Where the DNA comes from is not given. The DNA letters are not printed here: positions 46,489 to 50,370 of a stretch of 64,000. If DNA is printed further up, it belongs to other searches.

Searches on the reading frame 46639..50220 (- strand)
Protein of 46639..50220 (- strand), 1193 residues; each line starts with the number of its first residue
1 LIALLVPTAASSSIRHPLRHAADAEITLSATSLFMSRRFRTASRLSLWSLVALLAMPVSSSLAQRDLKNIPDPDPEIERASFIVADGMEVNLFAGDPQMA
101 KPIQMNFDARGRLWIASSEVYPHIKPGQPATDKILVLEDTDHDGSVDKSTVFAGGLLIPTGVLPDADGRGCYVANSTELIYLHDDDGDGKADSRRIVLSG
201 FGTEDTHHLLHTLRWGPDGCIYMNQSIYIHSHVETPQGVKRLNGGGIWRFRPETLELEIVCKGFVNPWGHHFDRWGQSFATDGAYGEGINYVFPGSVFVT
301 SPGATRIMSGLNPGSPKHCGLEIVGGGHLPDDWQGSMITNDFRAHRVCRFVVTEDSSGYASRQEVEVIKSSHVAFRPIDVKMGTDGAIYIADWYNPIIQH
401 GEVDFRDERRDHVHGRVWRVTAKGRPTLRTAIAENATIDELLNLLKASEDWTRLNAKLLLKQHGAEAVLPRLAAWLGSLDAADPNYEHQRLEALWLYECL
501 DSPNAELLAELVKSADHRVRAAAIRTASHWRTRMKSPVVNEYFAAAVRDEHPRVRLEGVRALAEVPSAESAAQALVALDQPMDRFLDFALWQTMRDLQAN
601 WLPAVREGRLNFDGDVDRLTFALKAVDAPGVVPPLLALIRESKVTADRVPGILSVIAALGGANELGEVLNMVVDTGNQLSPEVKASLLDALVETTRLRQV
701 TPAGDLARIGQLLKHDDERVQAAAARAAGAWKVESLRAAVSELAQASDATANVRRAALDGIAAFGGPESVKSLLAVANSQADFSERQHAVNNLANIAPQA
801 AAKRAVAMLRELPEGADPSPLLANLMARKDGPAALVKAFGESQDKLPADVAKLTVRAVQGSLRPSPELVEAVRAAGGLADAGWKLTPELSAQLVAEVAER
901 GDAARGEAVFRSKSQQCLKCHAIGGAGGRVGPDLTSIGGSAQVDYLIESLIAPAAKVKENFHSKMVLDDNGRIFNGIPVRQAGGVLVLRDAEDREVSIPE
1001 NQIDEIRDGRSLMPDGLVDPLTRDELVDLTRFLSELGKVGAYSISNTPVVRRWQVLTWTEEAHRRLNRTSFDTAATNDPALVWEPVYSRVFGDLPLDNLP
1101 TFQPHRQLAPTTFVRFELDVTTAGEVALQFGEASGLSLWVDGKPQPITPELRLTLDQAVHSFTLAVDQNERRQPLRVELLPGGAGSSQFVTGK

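Call 7: search_protein_families(library=pfam, proteins=[window:46639-50220:-], max_evalue=0.01)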
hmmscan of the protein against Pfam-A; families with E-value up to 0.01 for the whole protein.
window:46639-50220:- (1193 aa): 5 families
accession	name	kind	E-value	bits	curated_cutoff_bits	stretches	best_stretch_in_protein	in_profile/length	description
PF23500.1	DUF7133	-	1.7e-75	255.2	27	2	76-295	3-217/385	Domain of unknown function (DUF7133)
PF13646.12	HEAT_2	-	1.2e-18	67.6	27.7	2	710-794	5-88/88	HEAT repeats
PF13442.11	Cytochrome_CBB3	-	0.00028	21.6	27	1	902-947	2-38/68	Cytochrome C oxidase, cbb3-type, subunit III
PF11838.14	ERAP1_C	-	0.00074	19.5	38.2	1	713-847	122-264/318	ERAP1-like C-terminal domain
PF00514.29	Arm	-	0.0059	17.1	20.6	0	711-727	19-35/41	Armadillo/beta-catenin-like repeat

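Call 8: search_protein_families(library=ncbifam, proteins=[window:46639-50220:-], max_evalue=0.01)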
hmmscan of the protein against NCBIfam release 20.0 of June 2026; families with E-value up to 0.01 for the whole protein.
window:46639-50220:- (1193 aa): 7 families
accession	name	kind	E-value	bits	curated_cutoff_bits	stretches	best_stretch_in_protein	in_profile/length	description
TIGR02604.1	Piru_Ver_Nterm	subfamily_domain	3.2e-74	250.5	122.2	2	87-283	1-202/367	PVC-type heme-binding CxxCH protein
TIGR02603.1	CxxCH_TIGR02603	domain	4.6e-26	91.4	68.15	1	901-1034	1-132/134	putative heme-binding domain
NF010374.0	PRK13800.1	equivalog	8.6e-06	24.3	1196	1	428-641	613-815/898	fumarate reductase/succinate dehydrogenase flavoprotein subunit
NF033206.1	ScyE_fam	subfamily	1.2e-05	25.1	80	0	227-311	219-301/333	ScyD/ScyE family protein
NF050122.1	bc1_QcrC_actin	exception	0.003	16.9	200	1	886-961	26-95/253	cytochrome bc1 complex diheme cytochrome c subunit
TIGR04485.1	thiosulf_SoxX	equivalog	0.0055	17.4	61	0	916-960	4-52/78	sulfur oxidation c-type cytochrome SoxX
NF043008.1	Cyt550_Brdyrhiz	equivalog_domain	0.0067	16.6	240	0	895-939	19-60/131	cytochrome c-550 CycA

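Call 36: find_homologous_proteins(query=window:46639-50118:-, max_evalue=1e-50)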
Query window:46639-50118:- (1159 aa): 7210 proteins with E <= 1e-50 among 8000 candidates; the best 120 are listed.
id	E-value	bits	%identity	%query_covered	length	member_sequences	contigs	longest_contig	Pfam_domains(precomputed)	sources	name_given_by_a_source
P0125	0.0e+0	1694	98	68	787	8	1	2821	PF13646.13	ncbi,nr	ncbi:MAG: HEAT repeat domain-containing protein, partial [Planctomycetales bacterium]|nr:HEAT repeat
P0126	0.0e+0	1665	65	99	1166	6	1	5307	PF02985.29,PF23500.2,PF13646.13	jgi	-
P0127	0.0e+0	1664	65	98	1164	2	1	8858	PF02985.29,PF23500.2,PF11838.15,PF13646.13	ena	-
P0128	0.0e+0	1649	64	99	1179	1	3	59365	PF23500.2,PF13442.12,PF13646.13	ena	-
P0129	0.0e+0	1624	63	99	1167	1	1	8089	PF02985.29,PF23500.2,PF13646.13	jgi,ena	-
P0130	0.0e+0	1623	63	100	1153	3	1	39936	PF23500.2,PF13646.13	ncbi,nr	ncbi:MAG: c-type cytochrome [Planctomycetaceae bacterium]|nr:c-type cytochrome [Planctomycetaceae ba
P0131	0.0e+0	1622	63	100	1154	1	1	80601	PF23500.2,PF13646.13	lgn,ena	-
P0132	0.0e+0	1621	62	98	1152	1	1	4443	PF23500.2,PF13646.13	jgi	-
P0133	0.0e+0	1617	63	98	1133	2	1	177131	PF23500.2,PF13442.12,PF13646.13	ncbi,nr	ncbi:MAG: HEAT repeat domain-containing protein [Planctomycetes bacterium]|nr:HEAT repeat domain-con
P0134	0.0e+0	1614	63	98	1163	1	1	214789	PF02985.29,PF23500.2,PF13646.13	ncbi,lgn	-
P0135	0.0e+0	1613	64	98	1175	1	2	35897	PF23500.2,PF13646.13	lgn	-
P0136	0.0e+0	1612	63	99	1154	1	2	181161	PF23500.2,PF13646.13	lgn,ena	-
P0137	0.0e+0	1608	63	98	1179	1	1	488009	PF23500.2,PF13646.13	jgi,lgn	jgi:putative heme-binding domain-containing protein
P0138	0.0e+0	1607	62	100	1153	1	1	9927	PF23500.2,PF13646.13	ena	-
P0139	0.0e+0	1603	62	99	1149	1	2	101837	PF23500.2,PF11838.15,PF13646.13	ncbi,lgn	-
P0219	0.0e+0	1479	58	99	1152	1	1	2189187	PF02985.29,PF23500.2,PF13646.13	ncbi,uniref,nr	ncbi:PVC-type heme-binding CxxCH protein [Anatilimnocola floriformis]|uniref:PVC-type heme-binding C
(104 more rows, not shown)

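Call 37: find_encoding_contigs(protein=P0219, flank=8000, max_places=2)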
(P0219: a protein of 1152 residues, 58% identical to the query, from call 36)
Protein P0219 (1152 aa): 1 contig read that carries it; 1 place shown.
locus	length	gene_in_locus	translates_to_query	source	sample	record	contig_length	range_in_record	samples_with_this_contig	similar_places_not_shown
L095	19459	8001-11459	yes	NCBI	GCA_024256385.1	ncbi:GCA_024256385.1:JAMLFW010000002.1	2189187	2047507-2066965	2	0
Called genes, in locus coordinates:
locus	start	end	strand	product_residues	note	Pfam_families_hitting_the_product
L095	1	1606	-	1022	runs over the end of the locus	PF07635:PSCyt1, PF07583:PSCyt2, PF07587:PSD1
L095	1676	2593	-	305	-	PF08843:AbiEii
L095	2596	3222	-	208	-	-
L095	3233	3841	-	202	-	PF10543:ORF6N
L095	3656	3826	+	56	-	-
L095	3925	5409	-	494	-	-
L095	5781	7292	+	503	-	PF02074:Peptidase_M32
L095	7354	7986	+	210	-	PF08534:Redoxin, PF00578:AhpC-TSA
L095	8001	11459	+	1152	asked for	PF23500:DUF7133, PF02985:HEAT (faint), PF13646:HEAT_2 (weak)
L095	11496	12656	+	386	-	PF00482:T2SSF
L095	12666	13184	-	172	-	PF13499:EF-hand_7 (faint), PF00036:EF-hand_1 (faint), PF13202:EF-hand_5 (faint), PF13405:EF-hand_6 (faint), PF13833:EF-hand_8 (faint)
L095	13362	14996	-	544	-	PF00282:Pyridoxal_deC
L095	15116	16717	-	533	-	-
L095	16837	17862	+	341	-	PF02424:ApbE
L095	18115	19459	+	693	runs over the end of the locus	PF00133:tRNA-synt_1, PF01406:tRNA-synt_1e (faint), PF01921:tRNA-synt_1f (faint), PF09334:tRNA-synt_1g, PF19303:Anticodon_3 (faint), PF08264:Anticodon_1 (weak), PF01588:tRNA_bind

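Call 38: find_encoding_contigs(protein=P0128, flank=8000, max_places=2)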
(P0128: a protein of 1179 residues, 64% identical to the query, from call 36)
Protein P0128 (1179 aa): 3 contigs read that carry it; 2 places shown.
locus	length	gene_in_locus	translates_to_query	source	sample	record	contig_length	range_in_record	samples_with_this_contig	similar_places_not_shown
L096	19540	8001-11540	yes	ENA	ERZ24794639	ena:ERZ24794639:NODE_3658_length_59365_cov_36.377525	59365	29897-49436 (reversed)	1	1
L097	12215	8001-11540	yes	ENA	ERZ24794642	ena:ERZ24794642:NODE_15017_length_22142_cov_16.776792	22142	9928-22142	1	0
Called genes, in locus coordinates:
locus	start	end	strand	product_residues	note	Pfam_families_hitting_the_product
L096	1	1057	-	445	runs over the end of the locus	PF07394:DUF1501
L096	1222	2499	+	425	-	-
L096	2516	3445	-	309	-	PF00701:DHDPS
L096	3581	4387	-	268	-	PF04909:Amidohydro_2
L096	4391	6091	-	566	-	PF00474:SSF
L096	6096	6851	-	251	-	PF00106:adh_short, PF08659:KR, PF13561:adh_short_C2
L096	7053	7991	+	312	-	PF00657:Lipase_GDSL, PF13472:Lipase_GDSL_2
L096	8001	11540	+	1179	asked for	PF23500:DUF7133, PF13646:HEAT_2 (faint), PF13442:Cytochrome_CBB3 (faint)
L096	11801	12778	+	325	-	PF13474:SnoaL_3 (weak), PF13577:SnoaL_4 (weak), PF14534:DUF4440, PF12680:SnoaL_2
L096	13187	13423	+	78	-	-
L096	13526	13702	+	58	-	-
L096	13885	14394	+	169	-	-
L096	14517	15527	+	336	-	PF06863:DUF1254 (faint), PF06742:DUF1214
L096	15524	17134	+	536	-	-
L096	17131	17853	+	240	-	-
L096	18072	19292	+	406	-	PF04966:OprB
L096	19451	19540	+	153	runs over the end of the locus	-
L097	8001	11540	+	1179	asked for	PF23500:DUF7133, PF13646:HEAT_2 (faint), PF13442:Cytochrome_CBB3 (faint)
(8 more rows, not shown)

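Call 39: find_encoding_contigs(protein=P0133, flank=8000, max_places=2)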
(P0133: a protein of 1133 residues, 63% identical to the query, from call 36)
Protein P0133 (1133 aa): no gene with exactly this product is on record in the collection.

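Call 100: search_solved_structures(query=window:46639-50118:-, max_evalue=0.001)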
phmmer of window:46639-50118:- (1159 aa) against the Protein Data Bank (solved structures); distinct sequences matched with E-value up to 0.001: 4.
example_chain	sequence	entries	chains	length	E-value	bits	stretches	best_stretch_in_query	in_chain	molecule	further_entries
7zs0_A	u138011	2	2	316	9.6e-16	60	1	869-988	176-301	Hypothetical (Diheme) protein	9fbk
7zs1_A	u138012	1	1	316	4.5e-15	57.7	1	869-985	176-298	Hypothetical (Diheme) protein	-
7zs2_A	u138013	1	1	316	5e-15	57.6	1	869-983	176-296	Hypothetical (Diheme) protein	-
4rzp_A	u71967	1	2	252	9.4e-12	46.7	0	635-694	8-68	Engineered Protein OR366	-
